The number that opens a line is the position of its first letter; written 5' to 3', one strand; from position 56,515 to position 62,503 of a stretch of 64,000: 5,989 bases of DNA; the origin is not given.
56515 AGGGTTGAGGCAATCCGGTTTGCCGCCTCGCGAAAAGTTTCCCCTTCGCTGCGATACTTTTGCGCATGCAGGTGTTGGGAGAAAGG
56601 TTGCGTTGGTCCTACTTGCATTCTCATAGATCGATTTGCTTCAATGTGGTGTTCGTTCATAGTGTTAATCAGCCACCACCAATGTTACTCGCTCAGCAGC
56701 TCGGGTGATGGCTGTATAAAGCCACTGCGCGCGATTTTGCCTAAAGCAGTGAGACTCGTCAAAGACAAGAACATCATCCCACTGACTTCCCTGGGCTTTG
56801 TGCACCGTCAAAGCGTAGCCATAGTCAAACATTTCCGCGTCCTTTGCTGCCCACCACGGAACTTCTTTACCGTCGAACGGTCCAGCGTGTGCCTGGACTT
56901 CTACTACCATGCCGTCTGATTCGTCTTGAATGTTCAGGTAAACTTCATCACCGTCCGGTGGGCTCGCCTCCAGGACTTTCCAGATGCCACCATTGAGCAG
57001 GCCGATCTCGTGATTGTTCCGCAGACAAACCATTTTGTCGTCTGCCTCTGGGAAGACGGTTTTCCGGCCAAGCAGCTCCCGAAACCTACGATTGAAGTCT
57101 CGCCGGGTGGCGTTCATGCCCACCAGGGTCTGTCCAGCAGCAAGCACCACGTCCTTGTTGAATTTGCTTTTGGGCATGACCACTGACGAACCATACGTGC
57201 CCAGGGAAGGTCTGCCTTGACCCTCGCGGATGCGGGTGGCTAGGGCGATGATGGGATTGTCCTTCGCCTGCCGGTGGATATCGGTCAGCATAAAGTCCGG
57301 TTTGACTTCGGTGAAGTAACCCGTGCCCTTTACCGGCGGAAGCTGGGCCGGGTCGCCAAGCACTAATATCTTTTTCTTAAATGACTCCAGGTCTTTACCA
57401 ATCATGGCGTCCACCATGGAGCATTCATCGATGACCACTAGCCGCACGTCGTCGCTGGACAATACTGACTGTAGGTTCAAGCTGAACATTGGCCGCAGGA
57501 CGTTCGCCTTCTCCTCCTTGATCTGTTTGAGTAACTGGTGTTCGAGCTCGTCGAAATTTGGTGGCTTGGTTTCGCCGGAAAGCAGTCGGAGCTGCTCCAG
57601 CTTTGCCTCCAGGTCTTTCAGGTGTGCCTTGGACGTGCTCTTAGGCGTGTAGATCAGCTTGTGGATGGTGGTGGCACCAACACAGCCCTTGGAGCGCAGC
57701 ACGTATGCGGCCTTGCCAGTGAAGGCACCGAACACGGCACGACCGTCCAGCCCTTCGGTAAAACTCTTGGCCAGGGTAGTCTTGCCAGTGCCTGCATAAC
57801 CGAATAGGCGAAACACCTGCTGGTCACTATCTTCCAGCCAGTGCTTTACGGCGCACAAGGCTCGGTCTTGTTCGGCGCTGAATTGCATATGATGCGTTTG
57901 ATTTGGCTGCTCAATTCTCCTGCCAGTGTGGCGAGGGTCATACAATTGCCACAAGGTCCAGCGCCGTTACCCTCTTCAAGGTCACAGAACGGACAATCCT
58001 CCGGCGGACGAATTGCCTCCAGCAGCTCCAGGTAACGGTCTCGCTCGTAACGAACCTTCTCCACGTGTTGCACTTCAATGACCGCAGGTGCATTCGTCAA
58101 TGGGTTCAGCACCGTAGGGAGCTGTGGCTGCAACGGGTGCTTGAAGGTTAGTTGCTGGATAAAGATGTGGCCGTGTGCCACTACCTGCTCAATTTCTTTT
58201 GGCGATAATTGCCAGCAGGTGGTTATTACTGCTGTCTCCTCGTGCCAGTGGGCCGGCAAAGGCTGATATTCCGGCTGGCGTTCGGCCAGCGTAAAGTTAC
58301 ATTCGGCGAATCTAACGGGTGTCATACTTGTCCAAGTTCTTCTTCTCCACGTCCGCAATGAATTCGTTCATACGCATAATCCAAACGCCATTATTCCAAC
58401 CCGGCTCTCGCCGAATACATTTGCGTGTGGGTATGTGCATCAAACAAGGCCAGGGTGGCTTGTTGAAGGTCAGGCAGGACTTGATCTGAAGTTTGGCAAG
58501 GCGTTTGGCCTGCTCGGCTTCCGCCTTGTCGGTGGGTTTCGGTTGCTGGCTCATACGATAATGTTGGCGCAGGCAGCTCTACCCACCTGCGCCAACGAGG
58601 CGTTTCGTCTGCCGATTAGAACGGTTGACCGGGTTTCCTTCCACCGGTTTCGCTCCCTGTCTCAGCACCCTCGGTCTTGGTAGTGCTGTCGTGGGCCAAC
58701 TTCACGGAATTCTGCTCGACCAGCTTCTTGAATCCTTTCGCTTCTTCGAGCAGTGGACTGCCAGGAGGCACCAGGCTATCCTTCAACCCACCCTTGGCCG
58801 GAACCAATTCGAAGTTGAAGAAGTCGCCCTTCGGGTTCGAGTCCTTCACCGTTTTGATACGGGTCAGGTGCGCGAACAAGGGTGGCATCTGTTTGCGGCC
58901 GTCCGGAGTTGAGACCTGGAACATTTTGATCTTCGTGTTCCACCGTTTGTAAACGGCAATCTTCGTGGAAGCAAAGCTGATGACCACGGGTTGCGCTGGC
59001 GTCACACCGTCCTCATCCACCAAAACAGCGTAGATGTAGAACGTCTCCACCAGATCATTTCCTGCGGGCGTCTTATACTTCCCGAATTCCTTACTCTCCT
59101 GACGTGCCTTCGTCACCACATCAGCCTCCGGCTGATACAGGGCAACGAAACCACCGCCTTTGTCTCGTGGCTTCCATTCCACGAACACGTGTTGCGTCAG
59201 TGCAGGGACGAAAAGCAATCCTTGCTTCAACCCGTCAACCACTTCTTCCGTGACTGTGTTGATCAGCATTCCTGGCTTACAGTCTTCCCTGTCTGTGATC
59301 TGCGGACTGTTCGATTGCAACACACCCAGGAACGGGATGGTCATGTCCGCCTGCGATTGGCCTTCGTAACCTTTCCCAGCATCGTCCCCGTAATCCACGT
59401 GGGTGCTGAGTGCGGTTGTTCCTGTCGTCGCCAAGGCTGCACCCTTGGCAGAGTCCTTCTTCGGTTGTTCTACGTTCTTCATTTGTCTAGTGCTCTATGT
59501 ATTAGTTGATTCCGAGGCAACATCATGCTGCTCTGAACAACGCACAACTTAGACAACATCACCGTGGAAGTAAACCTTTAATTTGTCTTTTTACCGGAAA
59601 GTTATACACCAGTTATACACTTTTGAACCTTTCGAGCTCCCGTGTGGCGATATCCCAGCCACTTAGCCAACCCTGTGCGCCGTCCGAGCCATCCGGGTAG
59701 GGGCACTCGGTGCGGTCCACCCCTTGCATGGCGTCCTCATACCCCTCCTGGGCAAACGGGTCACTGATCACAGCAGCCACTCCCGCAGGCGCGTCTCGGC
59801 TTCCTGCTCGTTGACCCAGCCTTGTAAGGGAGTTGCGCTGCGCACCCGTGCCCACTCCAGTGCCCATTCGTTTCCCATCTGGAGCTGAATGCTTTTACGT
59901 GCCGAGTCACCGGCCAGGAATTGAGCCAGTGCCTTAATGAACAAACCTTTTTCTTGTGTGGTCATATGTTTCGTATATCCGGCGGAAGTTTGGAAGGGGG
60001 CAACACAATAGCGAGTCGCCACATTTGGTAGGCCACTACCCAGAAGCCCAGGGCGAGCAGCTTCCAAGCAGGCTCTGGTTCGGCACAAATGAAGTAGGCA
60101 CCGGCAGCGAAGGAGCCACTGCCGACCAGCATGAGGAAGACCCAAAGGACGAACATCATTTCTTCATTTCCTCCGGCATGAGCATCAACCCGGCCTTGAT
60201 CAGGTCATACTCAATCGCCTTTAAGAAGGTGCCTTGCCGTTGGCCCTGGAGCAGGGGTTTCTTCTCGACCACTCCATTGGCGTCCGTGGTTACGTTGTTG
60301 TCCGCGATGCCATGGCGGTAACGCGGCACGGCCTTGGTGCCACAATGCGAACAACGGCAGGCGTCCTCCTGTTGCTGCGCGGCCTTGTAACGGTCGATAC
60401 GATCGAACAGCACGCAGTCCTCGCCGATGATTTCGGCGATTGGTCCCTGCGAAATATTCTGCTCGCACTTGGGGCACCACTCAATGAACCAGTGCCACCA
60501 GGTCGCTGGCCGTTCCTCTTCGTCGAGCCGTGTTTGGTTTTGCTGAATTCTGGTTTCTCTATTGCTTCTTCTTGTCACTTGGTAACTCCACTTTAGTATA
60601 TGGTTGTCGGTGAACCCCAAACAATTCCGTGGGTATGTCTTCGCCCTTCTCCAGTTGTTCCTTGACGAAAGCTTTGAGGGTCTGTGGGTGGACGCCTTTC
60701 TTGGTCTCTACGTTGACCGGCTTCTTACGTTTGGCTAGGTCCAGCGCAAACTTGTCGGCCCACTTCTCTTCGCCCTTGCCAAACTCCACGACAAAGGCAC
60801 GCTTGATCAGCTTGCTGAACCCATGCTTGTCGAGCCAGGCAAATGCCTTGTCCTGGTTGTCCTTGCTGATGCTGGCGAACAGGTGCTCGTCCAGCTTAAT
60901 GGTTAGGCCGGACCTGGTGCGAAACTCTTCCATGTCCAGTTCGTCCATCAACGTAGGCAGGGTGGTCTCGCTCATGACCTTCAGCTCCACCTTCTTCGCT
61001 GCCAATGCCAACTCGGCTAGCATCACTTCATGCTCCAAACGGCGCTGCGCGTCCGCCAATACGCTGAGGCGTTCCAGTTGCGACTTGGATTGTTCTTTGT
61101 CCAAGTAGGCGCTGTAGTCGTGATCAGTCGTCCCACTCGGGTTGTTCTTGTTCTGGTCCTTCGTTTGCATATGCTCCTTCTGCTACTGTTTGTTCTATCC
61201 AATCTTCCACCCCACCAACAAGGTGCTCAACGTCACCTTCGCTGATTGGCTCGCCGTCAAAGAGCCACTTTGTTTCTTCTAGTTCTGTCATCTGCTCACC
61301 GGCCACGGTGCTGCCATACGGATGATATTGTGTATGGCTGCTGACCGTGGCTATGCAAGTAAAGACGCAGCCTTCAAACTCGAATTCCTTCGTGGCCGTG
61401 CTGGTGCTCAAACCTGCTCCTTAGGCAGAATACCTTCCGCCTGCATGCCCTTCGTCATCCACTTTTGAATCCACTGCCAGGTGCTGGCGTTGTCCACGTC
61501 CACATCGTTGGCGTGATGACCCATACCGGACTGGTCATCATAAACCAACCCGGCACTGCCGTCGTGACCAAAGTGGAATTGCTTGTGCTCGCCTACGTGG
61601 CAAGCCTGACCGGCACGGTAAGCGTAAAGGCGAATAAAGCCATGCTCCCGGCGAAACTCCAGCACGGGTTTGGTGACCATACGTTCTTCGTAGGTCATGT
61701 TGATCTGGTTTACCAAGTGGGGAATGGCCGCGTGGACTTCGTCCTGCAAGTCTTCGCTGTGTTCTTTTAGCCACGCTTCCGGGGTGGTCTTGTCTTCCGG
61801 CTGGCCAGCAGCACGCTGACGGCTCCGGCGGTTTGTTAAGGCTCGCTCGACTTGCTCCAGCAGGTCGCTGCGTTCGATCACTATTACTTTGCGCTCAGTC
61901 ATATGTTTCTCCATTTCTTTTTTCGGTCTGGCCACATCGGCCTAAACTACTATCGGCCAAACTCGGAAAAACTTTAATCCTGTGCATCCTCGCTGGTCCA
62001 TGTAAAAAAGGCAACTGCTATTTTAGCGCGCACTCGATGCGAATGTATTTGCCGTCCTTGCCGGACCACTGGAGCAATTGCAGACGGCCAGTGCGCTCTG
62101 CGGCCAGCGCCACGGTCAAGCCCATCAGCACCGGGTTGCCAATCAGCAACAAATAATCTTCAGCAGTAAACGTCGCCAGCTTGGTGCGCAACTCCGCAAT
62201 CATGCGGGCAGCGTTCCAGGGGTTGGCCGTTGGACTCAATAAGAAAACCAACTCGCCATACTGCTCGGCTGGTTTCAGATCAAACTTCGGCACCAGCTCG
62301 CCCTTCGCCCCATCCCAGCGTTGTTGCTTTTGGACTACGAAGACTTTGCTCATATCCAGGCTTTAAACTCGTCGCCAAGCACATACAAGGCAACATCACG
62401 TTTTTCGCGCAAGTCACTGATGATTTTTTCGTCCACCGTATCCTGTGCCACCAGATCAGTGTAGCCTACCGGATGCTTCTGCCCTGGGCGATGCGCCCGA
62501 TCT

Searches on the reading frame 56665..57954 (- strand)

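Call 9: search_protein_families(library=pfam, proteins=[window:56665-57954:-])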
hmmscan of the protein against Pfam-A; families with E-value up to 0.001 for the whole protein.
window:56665-57954:- (429 aa): 8 families
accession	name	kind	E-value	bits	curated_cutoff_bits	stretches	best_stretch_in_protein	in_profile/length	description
PF13604.12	AAA_30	-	6.7e-23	81.9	27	1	27-254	4-180/191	AAA domain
PF13538.12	UvrD_C_2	-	7.8e-18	64.5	27.4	1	378-426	1-52/52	UvrD-like helicase C-terminal domain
PF13245.12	AAA_19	-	1e-13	52.1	25.1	1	43-208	9-132/134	AAA domain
PF01443.25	Viral_helicase1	-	4.1e-09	37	21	0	381-425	179-226/228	Viral superfamily 1 RNA helicase core domain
PF13401.12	AAA_22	-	3.9e-06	27.6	27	1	44-178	4-93/130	AAA domain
PF05970.20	PIF1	-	5.8e-05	23.2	25.9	0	25-114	2-89/223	PIF1-like helicase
PF24883.2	NPHP3_N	-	0.00013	22.6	24.8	1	36-147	12-118/164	Nephrocystin 3, N-terminal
PF13086.12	AAA_11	-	0.00085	19.6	27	0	162-208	206-253/257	AAA domain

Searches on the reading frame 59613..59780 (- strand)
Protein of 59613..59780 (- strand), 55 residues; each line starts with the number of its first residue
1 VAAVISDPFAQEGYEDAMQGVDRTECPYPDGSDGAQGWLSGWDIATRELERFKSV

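Call 89: search_protein_families(library=pfam, proteins=[window:59613-59780:-], max_evalue=0.01)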
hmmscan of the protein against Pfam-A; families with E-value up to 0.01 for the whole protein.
window:59613-59780:- (55 aa): 1 family
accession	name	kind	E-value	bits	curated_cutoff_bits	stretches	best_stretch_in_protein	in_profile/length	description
PF04957.18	RMF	-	2.5e-07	31.1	27.9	1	11-46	14-49/53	Ribosome modulation factor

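Call 97: search_dna_similar(query=window:59616-59780:-, collection=phages, mode=protein, max_rows=12, max_evalue=0.01)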
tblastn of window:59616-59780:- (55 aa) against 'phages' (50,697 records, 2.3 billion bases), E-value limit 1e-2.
Records with a match: 1; places in all: 1; records where one place covers at least 80% of the query: 0.
Best place of each record, by identity: <60% 1.
By first word of the organism name: Serratia 1.
By host as written in the record: - 1.
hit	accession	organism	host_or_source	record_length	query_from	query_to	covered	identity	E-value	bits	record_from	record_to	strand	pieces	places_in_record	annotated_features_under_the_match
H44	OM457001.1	Serratia phage SP1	sewage water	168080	12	47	65%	44.4%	8e-3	37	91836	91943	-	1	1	hypothetical protein (x2)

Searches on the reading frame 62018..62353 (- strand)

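Call 88: search_protein_families(library=pfam, alignment_id=A1, max_evalue=0.01)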
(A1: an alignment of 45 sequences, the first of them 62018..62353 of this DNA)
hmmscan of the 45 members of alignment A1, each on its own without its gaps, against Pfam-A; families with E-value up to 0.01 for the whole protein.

A. member 1, window:62018-62353:- (111 aa): 1 family
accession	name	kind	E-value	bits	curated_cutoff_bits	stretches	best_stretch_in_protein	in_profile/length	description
PF23992.1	Pam3_gp32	-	3e-35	120.8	27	1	2-108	1-106/108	Phage Pam3 gp32-like protein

B. families by the number of members that match (of 45 scanned): 17 families
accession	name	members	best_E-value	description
PF23977.1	Pam3_Gp34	1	2.3e-63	Pam3 phage gp34-like protein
PF23992.1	Pam3_gp32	1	3e-35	Phage Pam3 gp32-like protein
PF23984.1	DUF7307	1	5.2e-30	Pam3 gp33-like protein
PF12961.13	DUF3850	1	2e-21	Domain of unknown function (DUF3850)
PF00383.29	dCMP_cyt_deam_1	1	2.1e-17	Cytidine and deoxycytidylate deaminase zinc-binding region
PF23771.1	DUF7168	1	2.5e-17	Domain of unknown function (DUF7168)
PF13223.11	DUF4031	1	2e-08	Protein of unknown function (DUF4031)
PF04957.18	RMF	1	2.5e-07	Ribosome modulation factor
PF11994.14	DUF3489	1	4.8e-07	Protein of unknown function (DUF3489)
PF12957.13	DUF3846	1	1.5e-06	Domain of unknown function (DUF3846)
PF10979.13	DUF2786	1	1.7e-06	Protein of unknown function (DUF2786)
PF14437.12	MafB19-deam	1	1.1e-05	MafB19-like deaminase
PF12917.13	YfbR-like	1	1.9e-05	5'-deoxynucleotidase YfbR-like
PF01503.22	PRA-PH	1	0.0018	Phosphoribosyl-ATP pyrophosphohydrolase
PF00005.33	ABC_tran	1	0.0055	ABC transporter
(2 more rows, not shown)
